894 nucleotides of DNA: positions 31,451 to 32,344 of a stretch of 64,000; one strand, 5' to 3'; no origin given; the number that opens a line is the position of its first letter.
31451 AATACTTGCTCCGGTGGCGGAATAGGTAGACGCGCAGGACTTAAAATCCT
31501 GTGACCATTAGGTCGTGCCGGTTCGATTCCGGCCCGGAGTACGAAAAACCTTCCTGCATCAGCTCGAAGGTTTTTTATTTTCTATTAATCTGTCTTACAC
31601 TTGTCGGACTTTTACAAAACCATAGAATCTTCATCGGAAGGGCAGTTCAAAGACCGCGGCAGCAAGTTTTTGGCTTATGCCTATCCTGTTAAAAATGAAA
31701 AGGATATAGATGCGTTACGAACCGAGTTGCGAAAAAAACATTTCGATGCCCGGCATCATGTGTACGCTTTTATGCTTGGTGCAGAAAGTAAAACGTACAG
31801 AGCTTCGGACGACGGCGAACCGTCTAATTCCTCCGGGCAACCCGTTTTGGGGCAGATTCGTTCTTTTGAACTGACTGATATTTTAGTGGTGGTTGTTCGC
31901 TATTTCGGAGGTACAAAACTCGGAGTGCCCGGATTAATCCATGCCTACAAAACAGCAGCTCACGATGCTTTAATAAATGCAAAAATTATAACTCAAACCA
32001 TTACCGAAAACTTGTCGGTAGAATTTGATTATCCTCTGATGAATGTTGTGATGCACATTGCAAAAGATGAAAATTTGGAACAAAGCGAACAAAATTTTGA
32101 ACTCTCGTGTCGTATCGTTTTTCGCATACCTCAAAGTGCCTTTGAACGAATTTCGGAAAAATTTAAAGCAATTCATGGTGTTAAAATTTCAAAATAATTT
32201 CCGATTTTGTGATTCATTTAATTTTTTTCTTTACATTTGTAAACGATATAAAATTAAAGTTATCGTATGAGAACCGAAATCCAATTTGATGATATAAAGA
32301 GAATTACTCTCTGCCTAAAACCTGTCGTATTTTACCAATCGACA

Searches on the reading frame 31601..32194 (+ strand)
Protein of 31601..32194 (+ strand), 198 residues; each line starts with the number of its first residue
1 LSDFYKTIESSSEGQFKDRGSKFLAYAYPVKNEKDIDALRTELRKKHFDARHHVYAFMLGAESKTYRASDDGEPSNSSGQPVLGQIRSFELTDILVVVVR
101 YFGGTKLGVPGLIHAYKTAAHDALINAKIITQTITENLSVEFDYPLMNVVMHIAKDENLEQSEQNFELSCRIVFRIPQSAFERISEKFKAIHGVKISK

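Call 23: find_homologous_proteins(query=window:31601-32194:+, max_evalue=1e-30)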
Query window:31601-32194:+ (198 aa): 7952 proteins with E <= 1e-30 among 8000 candidates; the best 120 are listed.
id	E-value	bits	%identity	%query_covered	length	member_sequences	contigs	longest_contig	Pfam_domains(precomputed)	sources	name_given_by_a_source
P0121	3.9e-125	433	99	100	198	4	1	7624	PF01205.26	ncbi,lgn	-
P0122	3.3e-97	342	78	100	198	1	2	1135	PF01205.26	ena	-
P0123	4.1e-92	325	72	100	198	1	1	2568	PF01205.26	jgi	jgi:uncharacterized YigZ family protein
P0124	1.1e-78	281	67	98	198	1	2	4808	PF01205.26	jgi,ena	-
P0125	1.2e-76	275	62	99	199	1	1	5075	PF01205.26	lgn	-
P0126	1.4e-76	274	63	98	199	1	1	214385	PF01205.26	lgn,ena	-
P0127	2.7e-76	273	63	99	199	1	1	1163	PF01205.26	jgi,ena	-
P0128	6.0e-76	272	65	98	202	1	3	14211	PF01205.26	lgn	-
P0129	9.6e-76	272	62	98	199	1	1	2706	PF01205.26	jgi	-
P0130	1.6e-75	271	61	98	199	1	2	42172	PF01205.26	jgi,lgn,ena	-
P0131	1.8e-75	271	75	84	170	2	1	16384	PF01205.26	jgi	jgi:uncharacterized YigZ family protein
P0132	2.8e-74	267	62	98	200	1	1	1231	PF01205.26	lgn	-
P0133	3.5e-74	266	64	99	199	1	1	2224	PF01205.26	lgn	-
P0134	7.6e-74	265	64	95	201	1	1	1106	PF01205.26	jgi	-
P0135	8.5e-74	265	64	97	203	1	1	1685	PF01205.26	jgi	-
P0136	1.3e-73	265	58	99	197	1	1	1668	PF01205.26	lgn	-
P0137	2.0e-73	264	62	99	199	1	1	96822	PF01205.26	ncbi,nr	ncbi:MAG: IMPACT family protein [Bacteroidales bacterium]|nr:IMPACT family protein [Bacteroidales ba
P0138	2.5e-73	264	60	98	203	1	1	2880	PF01205.26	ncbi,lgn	-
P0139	4.4e-73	263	62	98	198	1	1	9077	PF01205.26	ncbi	-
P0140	4.5e-73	263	62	99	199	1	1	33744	PF01205.26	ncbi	-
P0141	5.1e-73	263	60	99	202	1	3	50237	PF01205.26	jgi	-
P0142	8.3e-73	262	62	98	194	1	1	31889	PF01205.26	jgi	-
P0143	1.3e-72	261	60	99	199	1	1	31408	PF01205.26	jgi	-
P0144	2.9e-72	260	59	99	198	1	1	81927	PF01205.26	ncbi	-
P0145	4.4e-72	260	60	98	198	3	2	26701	PF01205.26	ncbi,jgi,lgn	-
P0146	4.5e-72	260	60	97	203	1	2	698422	PF01205.26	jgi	jgi:uncharacterized YigZ family protein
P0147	9.3e-72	259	59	99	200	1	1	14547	PF01205.26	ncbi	-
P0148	1.0e-71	258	61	97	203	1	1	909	PF01205.26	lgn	-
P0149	1.9e-71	258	58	99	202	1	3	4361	PF01205.26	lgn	-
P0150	1.9e-71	258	60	99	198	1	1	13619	PF01205.26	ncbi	-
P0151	3.8e-71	257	61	96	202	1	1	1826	PF01205.26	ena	-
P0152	3.9e-71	257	59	98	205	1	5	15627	PF01205.26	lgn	-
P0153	5.2e-71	256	58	98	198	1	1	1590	PF01205.26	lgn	-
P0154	5.5e-71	256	59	98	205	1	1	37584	PF01205.26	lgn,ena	-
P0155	5.6e-71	256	61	99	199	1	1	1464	PF01205.26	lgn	-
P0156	7.4e-71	256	58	98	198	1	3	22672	PF01205.26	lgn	-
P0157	7.8e-71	256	60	97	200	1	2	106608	PF01205.26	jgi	jgi:uncharacterized YigZ family protein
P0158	1.0e-70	255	59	98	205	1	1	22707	PF01205.26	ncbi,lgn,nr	ncbi:MAG: YigZ family protein [Bacteroidota bacterium]|nr:YigZ family protein [Bacteroidota bacteriu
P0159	1.6e-70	255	58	98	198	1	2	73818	PF01205.26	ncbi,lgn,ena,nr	ncbi:MAG: YigZ family protein [Bacteroidales bacterium]|nr:YigZ family protein [Bacteroidales bacter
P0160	1.8e-70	254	59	99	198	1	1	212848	PF01205.26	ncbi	-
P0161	1.8e-70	254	61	98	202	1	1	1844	PF01205.26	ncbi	-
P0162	2.1e-70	254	59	98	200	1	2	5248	PF01205.26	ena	-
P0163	2.3e-70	254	59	98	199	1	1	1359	PF01205.26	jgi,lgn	-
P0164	2.7e-70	254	59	99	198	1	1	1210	PF01205.26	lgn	-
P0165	3.1e-70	254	58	98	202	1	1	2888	PF01205.26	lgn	-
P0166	3.4e-70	254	58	98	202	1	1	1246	PF01205.26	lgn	-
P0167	4.9e-70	253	59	99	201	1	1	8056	PF01205.26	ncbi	-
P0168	5.3e-70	253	58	98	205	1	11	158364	PF01205.26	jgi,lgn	jgi:uncharacterized YigZ family protein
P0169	5.6e-70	253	62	100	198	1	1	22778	PF01205.26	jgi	jgi:uncharacterized YigZ family protein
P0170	6.5e-70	253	61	98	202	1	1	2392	PF01205.26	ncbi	-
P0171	7.1e-70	252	58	98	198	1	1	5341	PF01205.26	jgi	-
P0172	8.1e-70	252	61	99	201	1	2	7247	PF01205.26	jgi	-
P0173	8.6e-70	252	57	99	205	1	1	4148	PF01205.26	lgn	-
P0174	8.7e-70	252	59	98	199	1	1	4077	PF01205.26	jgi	-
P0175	9.9e-70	252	57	99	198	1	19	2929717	PF01205.26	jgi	jgi:uncharacterized YigZ family protein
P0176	1.0e-69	252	59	98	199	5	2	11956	PF01205.26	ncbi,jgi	-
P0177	1.1e-69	252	59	99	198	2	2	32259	PF01205.26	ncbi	-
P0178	1.3e-69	252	61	99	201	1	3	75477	PF01205.26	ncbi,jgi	jgi:uncharacterized YigZ family protein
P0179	1.5e-69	251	60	100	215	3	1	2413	PF01205.26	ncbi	-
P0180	1.7e-69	251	58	98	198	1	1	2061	PF01205.26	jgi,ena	-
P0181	2.0e-69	251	57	98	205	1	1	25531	PF01205.26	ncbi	ncbi:MAG: YigZ family protein [Bacteroidales bacterium]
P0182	2.0e-69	251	62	93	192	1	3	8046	PF01205.26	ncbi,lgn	-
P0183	2.0e-69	251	58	98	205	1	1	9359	PF01205.26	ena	-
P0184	2.2e-69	251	61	99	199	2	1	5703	PF01205.26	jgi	-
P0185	3.8e-69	250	59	99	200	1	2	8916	PF01205.26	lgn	-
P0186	5.2e-69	250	59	100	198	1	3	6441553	PF01205.26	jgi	jgi:uncharacterized YigZ family protein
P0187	6.1e-69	249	57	99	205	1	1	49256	PF01205.26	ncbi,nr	ncbi:MAG: YigZ family protein [Bacteroidota bacterium]|nr:YigZ family protein [Bacteroidota bacteriu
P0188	7.2e-69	249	57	98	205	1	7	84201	PF01205.26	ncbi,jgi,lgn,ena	-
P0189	7.3e-69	249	57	98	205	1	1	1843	PF01205.26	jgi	-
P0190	8.1e-69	249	61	92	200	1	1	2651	PF01205.26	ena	-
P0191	1.0e-68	249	61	99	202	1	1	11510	PF01205.26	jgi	jgi:uncharacterized YigZ family protein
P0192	1.0e-68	249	57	98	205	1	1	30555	PF01205.26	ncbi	ncbi:IMPACT family protein [Bacteroidota bacterium]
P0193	1.4e-68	248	57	98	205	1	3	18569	PF01205.26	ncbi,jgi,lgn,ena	jgi:uncharacterized YigZ family protein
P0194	1.4e-68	248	59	99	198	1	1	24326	PF01205.26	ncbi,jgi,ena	-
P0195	1.5e-68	248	59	99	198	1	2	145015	PF01205.26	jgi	-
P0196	1.8e-68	248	57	98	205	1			PF01205.26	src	-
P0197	1.9e-68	248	60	99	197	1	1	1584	PF01205.26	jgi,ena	-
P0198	2.0e-68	248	59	99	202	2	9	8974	PF01205.26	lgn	-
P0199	2.6e-68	247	57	98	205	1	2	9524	PF01205.26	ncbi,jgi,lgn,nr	ncbi:MAG: hypothetical protein PWP52_1536 [Bacteroidales bacterium]|jgi:uncharacterized YigZ family 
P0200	2.7e-68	247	57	98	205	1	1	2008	PF01205.26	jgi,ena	-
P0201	3.7e-68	247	59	99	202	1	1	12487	PF01205.26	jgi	-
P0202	3.9e-68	247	55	98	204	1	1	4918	PF01205.26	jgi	-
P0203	3.9e-68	247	60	99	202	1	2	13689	PF01205.26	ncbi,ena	-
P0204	4.7e-68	247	59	100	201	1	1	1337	PF01205.26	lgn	-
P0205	4.7e-68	247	56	98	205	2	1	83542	PF01205.26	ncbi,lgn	ncbi:MAG: YigZ family protein [Thiohalospira sp.]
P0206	4.8e-68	246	57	98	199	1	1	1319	PF01205.26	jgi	jgi:uncharacterized YigZ family protein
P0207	5.0e-68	246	56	98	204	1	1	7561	PF01205.26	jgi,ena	-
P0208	5.1e-68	246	56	98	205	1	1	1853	PF01205.26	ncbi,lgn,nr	ncbi:MAG TPA: YigZ family protein [Bacteroidales bacterium]|nr:YigZ family protein [Bacteroidales ba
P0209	5.2e-68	246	60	98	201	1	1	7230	PF01205.26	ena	-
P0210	6.9e-68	246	55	98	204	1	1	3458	PF01205.26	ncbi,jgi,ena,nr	ncbi:MAG: YigZ family protein [Candidatus Neomarinimicrobiota bacterium]|nr:MAG: YigZ family protein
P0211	7.9e-68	246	57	99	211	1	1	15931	PF01205.26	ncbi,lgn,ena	-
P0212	9.6e-68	246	56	98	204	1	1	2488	PF01205.26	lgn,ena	-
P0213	9.7e-68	246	55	98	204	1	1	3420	PF01205.26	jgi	jgi:uncharacterized YigZ family protein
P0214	1.0e-67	245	60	98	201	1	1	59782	PF01205.26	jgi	-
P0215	1.1e-67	245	60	96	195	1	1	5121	PF01205.26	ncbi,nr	ncbi:MAG: YigZ family protein [Chloroflexia bacterium]|nr:YigZ family protein [Chloroflexia bacteriu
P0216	1.1e-67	245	57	99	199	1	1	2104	PF01205.26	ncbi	-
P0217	1.1e-67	245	58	100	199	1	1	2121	PF01205.26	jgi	jgi:uncharacterized YigZ family protein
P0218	1.1e-67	245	58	97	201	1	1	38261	PF01205.26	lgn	-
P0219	1.3e-67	245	58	98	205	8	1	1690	PF01205.26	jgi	-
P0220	1.3e-67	245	55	98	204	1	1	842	PF01205.26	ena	-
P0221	1.4e-67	245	55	98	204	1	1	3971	PF01205.26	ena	-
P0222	1.4e-67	245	55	98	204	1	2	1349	PF01205.26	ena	-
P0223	1.7e-67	245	56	99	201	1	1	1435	PF01205.26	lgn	-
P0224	1.8e-67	245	56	98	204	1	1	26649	PF01205.26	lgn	-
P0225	1.8e-67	245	56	98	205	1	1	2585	PF01205.26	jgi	jgi:uncharacterized YigZ family protein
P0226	1.8e-67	245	55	98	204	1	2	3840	PF01205.26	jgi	jgi:uncharacterized YigZ family protein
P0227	1.9e-67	245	55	98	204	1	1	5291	PF01205.26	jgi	jgi:uncharacterized YigZ family protein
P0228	1.9e-67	245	56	99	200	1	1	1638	PF01205.26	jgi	-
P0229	1.9e-67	245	59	99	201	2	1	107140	PF01205.26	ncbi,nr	ncbi:MAG: YigZ family protein [Bacteroidales bacterium]|nr:YigZ family protein [Bacteroidales bacter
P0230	2.0e-67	244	54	99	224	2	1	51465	PF01205.26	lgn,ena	-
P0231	2.4e-67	244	59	96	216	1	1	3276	PF01205.26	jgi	jgi:uncharacterized YigZ family protein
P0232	2.6e-67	244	55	98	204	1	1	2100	PF01205.26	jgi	-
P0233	3.0e-67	244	56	99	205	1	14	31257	PF01205.26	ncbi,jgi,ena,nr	ncbi:MAG TPA: YigZ family protein [Bacteroidales bacterium]|nr:YigZ family protein [Bacteroidales ba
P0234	3.3e-67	244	57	98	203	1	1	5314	PF01205.26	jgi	-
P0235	3.4e-67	244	57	98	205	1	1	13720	PF01205.26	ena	-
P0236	3.4e-67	244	57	98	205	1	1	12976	PF01205.26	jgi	-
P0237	3.4e-67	244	57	98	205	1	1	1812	PF01205.26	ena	-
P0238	3.4e-67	244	57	98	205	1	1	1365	PF01205.26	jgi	-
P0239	3.5e-67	244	54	98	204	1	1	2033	PF01205.26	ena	-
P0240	3.8e-67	244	55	99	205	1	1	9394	PF01205.26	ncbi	ncbi:MAG: YigZ family protein [Bacteroidales bacterium]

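Call 24: find_encoding_contigs(protein=P0122, flank=2500, max_places=4)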
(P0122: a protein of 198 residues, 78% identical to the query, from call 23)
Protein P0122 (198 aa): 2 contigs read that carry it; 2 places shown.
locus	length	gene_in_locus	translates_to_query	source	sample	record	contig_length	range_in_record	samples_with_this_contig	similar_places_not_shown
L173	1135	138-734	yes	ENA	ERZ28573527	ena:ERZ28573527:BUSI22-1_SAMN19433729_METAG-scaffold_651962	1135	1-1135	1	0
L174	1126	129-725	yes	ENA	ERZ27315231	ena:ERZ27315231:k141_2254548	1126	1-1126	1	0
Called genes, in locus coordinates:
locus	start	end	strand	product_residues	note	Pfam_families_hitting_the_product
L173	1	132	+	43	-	?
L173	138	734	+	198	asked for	PF01205:Impact_N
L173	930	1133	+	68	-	?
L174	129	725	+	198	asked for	PF01205:Impact_N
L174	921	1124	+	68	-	?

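Call 25: find_encoding_contigs(protein=P0131, flank=2500, max_places=3)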
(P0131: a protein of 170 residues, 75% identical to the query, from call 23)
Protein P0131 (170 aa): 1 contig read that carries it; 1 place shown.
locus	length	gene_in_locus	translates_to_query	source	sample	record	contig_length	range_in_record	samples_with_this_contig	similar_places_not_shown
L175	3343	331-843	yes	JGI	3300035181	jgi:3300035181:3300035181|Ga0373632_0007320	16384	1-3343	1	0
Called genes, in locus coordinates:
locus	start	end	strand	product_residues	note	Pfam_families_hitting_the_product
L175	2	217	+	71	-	?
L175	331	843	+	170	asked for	PF01205:Impact_N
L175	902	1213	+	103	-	-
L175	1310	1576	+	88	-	PF01850:PIN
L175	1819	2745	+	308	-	PF02729:OTCace_N, PF00185:OTCace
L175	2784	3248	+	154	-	PF01948:PyrI, PF02748:PyrI_C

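Call 26: find_encoding_contigs(protein=P0124, flank=2500, max_places=3)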
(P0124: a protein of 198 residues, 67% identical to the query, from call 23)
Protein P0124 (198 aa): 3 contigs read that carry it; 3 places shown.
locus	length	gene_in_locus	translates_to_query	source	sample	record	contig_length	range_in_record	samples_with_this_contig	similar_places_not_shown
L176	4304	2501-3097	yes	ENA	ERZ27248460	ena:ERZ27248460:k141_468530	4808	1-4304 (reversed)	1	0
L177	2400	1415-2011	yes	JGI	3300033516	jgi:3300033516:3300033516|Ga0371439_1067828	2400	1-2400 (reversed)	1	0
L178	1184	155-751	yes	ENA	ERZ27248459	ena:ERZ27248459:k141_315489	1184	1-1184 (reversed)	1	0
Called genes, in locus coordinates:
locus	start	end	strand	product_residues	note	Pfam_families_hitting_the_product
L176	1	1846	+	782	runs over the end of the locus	?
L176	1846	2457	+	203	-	PF12804:NTP_transf_3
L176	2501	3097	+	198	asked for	PF01205:Impact_N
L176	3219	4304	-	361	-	?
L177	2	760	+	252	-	?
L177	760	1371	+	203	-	PF12804:NTP_transf_3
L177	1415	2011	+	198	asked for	PF01205:Impact_N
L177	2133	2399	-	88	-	?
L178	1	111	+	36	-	?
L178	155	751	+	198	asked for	PF01205:Impact_N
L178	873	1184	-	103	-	?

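Call 51: search_protein_families(library=pfam, proteins=[window:31601-32194:+], max_evalue=1)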
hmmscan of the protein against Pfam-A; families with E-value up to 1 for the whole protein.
window:31601-32194:+ (198 aa): 1 family
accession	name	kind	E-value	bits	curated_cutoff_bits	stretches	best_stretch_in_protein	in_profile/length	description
PF01205.25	UPF0029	-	1.2e-34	118.9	27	1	19-124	1-107/107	Uncharacterized protein family UPF0029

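Call 67: find_encoding_contigs(protein=P0128, flank=1500, max_places=2)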
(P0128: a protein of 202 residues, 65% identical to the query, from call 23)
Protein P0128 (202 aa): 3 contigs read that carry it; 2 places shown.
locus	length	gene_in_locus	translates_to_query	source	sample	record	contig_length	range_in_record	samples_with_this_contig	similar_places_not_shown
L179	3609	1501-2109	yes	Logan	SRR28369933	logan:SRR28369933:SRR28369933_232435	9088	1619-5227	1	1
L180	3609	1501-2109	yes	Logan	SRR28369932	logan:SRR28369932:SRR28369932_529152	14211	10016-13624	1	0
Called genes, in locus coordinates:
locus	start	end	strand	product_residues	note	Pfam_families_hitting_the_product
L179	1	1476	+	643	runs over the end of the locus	PF07719:TPR_2 (faint), PF13181:TPR_8 (faint), PF13428:TPR_14 (faint), PF14559:TPR_19 (faint), PF07676:PD40, PF00691:OmpA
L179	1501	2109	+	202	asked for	PF01205:Impact_N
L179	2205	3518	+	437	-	PF00696:AA_kinase, PF13840:ACT_7 (faint), PF22468:ACT_9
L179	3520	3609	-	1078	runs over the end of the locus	PF07494:Reg_prop (faint), PF07495:Y_Y_Y, PF07228:SpoIIE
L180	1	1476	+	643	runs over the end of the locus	PF07719:TPR_2 (faint), PF13181:TPR_8 (faint), PF13428:TPR_14 (faint), PF14559:TPR_19 (faint), PF07676:PD40, PF00691:OmpA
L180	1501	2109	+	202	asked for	PF01205:Impact_N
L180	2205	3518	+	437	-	PF00696:AA_kinase, PF13840:ACT_7 (faint), PF22468:ACT_9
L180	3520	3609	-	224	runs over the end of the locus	?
